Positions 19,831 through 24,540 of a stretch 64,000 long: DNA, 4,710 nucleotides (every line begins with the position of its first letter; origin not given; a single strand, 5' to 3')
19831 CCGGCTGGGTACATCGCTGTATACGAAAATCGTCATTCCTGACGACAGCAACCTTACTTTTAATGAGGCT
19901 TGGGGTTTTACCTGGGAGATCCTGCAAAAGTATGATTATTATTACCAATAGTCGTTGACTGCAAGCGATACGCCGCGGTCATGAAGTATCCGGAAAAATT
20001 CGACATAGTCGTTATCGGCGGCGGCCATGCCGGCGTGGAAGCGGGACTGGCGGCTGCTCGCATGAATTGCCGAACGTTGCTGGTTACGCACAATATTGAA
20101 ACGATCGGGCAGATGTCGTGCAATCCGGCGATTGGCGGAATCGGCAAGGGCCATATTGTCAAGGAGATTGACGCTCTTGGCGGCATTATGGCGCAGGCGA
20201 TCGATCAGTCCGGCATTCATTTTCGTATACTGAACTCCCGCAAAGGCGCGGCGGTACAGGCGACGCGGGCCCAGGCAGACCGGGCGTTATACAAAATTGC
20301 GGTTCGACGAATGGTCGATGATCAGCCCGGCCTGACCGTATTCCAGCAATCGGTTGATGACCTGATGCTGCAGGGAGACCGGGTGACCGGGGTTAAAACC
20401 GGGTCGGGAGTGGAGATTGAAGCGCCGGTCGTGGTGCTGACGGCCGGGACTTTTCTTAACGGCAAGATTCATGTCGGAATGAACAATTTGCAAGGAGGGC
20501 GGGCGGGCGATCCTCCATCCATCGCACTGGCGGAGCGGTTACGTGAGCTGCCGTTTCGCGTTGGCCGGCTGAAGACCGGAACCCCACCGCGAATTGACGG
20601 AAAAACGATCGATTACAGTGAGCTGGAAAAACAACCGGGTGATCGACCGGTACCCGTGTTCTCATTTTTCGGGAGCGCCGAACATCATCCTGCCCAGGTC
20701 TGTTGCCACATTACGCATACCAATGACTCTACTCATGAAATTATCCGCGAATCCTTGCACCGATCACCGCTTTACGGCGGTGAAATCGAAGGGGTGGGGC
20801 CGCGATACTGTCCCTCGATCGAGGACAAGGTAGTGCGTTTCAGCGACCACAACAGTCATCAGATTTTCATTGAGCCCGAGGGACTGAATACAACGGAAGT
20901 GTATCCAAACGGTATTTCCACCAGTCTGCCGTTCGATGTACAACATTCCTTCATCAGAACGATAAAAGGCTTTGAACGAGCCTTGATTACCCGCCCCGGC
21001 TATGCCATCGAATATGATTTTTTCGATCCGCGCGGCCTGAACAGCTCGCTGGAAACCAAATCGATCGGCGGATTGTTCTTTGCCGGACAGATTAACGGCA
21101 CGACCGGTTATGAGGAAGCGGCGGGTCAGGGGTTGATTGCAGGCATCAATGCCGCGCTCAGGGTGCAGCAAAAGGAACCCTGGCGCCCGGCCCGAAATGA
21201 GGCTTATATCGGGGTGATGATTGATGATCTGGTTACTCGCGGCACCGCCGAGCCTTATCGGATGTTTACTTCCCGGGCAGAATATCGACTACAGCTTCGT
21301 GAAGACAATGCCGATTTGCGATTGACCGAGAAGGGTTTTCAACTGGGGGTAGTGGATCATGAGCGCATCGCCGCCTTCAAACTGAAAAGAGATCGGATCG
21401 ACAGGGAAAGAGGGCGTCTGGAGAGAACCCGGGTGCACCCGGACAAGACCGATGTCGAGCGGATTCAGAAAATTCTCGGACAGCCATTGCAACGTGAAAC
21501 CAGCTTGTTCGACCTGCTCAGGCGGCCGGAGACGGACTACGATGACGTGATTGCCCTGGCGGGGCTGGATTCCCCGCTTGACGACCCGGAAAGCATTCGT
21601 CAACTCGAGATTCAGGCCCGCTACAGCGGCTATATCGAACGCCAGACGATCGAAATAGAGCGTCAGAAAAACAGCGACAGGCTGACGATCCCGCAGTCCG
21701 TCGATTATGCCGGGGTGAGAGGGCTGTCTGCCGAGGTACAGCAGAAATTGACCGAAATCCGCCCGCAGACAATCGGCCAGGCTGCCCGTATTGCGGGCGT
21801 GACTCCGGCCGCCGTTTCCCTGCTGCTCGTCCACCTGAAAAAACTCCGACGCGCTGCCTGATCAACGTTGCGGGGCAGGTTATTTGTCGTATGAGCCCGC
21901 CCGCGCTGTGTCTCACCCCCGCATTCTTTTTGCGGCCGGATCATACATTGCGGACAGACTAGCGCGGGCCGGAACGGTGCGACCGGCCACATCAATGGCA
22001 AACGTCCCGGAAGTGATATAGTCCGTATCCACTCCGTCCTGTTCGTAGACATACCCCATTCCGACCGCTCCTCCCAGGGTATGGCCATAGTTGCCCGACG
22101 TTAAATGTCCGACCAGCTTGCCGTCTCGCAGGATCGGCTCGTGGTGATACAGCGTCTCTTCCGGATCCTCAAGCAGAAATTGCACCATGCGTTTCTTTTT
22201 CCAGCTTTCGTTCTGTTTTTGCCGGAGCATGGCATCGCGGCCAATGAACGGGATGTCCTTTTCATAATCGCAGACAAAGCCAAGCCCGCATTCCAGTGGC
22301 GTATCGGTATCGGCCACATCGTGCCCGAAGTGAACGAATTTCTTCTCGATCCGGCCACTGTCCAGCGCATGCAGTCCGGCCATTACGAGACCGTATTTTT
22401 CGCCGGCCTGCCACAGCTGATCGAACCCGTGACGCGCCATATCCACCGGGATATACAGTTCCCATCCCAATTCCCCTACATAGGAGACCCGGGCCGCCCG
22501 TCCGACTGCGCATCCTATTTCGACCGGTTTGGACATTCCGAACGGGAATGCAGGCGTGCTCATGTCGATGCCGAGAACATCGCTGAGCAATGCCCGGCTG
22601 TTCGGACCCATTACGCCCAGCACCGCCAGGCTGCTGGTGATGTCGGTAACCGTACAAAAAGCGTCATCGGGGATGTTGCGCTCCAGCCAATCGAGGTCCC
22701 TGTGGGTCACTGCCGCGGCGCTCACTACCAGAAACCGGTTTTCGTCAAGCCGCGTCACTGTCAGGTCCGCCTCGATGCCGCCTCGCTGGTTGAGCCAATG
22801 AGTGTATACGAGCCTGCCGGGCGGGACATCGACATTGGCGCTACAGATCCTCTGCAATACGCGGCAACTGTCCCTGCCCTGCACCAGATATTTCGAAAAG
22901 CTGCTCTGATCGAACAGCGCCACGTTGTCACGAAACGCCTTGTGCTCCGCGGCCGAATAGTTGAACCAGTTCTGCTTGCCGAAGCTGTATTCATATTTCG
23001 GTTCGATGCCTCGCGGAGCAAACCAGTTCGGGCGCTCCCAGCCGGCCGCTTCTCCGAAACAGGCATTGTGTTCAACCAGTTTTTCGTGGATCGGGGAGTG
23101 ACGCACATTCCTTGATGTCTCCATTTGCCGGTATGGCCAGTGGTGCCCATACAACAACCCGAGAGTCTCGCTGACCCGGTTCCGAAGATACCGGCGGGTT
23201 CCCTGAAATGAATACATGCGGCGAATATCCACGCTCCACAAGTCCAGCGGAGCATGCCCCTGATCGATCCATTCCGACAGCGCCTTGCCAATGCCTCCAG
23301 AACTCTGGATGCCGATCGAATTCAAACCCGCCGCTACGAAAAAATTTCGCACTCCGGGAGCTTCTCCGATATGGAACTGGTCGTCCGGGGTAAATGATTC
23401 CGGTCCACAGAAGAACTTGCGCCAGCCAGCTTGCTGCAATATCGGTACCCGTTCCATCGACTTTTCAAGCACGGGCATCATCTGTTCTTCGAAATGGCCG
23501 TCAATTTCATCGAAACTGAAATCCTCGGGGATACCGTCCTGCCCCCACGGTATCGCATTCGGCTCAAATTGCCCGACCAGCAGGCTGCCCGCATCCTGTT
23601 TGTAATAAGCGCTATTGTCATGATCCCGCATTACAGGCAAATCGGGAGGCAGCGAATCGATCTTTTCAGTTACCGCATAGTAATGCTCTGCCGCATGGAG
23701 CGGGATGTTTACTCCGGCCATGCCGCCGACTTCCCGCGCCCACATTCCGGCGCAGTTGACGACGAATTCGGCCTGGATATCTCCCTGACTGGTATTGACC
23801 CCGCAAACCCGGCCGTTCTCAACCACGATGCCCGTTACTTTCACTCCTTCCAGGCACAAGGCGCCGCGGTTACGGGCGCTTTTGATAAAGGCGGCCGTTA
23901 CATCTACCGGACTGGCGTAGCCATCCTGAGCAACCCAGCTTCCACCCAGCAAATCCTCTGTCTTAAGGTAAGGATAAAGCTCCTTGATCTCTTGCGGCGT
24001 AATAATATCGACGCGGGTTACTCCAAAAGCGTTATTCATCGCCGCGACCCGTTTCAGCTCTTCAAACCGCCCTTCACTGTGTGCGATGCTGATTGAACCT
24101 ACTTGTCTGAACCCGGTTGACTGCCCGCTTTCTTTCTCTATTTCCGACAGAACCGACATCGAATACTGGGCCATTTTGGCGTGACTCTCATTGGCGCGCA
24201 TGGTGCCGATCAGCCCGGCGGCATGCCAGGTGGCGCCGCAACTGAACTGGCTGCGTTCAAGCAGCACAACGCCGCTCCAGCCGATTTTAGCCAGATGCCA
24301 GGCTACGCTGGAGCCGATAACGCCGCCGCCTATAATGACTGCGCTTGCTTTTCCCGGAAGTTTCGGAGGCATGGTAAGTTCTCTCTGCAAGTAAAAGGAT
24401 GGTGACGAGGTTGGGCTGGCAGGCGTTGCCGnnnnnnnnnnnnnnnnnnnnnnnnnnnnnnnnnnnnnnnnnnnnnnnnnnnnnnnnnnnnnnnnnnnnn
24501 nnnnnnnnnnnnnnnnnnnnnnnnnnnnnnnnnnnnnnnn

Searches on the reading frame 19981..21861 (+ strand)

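Call 8: search_protein_families(library=pfam, proteins=[window:19981-21861:+], max_evalue=0.1)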
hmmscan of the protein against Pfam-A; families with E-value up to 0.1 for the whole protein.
window:19981-21861:+ (626 aa): 10 families
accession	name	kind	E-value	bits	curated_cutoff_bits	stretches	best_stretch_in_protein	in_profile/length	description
PF01134.28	GIDA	-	1.6e-167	558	22.1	1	8-399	1-391/391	Glucose inhibited division protein A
PF21680.2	GIDA_C_1st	-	8.2e-24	84.6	24.7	1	461-555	2-95/96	tRNA modifying enzyme MnmG/GidA C-terminal helical domain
PF13932.14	SAM_GIDA_C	-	3.2e-23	81.7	27.1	1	560-616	1-57/57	tRNA modifying enzyme MnmG/GidA C-terminal helical bundle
PF12831.13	FAD_oxidored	-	9.4e-10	38.8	27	1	8-152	1-141/416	FAD dependent oxidoreductase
PF00890.30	FAD_binding_2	-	0.00033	20.4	20.4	1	8-38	1-31/414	FAD binding domain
PF07992.20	Pyr_redox_2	-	0.00053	19.9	26.1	1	7-45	1-40/291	Pyridine nucleotide-disulphide oxidoreductase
PF01266.30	DAO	-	0.001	19.1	27.9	1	88-162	135-208/353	FAD dependent oxidoreductase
PF00070.33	Pyr_redox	-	0.012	16.5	22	1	9-41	2-34/82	Pyridine nucleotide-disulphide oxidoreductase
PF03486.20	HI0933_like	-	0.051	13.5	50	0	8-39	2-33/244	HI0933-like protein Rossmann domain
PF01946.23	Thi4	-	0.1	12.3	26.2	0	7-140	18-137/235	Thi4 family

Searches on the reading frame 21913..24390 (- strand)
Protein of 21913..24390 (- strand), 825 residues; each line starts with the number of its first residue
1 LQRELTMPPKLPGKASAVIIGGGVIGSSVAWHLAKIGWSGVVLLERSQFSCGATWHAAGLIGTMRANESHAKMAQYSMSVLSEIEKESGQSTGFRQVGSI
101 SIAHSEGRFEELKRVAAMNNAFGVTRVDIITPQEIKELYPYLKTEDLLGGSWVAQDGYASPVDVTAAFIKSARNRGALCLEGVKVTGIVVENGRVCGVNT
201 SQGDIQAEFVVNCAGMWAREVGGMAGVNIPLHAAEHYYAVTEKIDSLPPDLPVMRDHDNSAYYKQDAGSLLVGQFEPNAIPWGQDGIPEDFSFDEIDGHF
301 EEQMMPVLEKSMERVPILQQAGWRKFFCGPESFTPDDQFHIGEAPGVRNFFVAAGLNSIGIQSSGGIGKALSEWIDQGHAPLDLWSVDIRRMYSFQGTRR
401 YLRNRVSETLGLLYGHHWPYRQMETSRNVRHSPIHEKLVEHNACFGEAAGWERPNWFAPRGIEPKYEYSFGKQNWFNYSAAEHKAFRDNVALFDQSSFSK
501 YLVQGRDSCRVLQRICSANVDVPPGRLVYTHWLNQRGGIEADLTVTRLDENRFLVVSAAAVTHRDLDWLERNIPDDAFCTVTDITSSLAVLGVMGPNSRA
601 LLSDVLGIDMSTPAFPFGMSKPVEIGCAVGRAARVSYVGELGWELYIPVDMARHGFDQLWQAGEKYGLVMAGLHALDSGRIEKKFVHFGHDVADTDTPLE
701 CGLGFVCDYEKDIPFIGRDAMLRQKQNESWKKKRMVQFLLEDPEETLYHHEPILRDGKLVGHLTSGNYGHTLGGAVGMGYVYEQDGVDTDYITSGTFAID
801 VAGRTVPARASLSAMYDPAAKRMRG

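Call 76: search_protein_families(library=pfam, proteins=[window:21913-24390:-], max_evalue=0.001)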
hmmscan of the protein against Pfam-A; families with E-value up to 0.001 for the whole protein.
window:21913-24390:- (825 aa): 5 families
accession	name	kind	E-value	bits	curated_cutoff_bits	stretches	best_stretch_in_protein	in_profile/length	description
PF01571.26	GCV_T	-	2.5e-77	260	25.6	1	435-706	2-255/255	Aminomethyltransferase folate-binding domain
PF01266.30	DAO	-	1.1e-67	229.5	27.9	1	17-374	2-353/353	FAD dependent oxidoreductase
PF08669.17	GCV_T_C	-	4.5e-20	71.8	25.9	1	733-817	1-80/80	Glycine cleavage T-protein C-terminal barrel domain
PF16350.10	FAO_M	-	1.4e-16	60.8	27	1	378-432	2-56/56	FAD dependent oxidoreductase central domain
PF07992.20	Pyr_redox_2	-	0.00027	20.9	26.1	0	12-48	142-175/291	Pyridine nucleotide-disulphide oxidoreductase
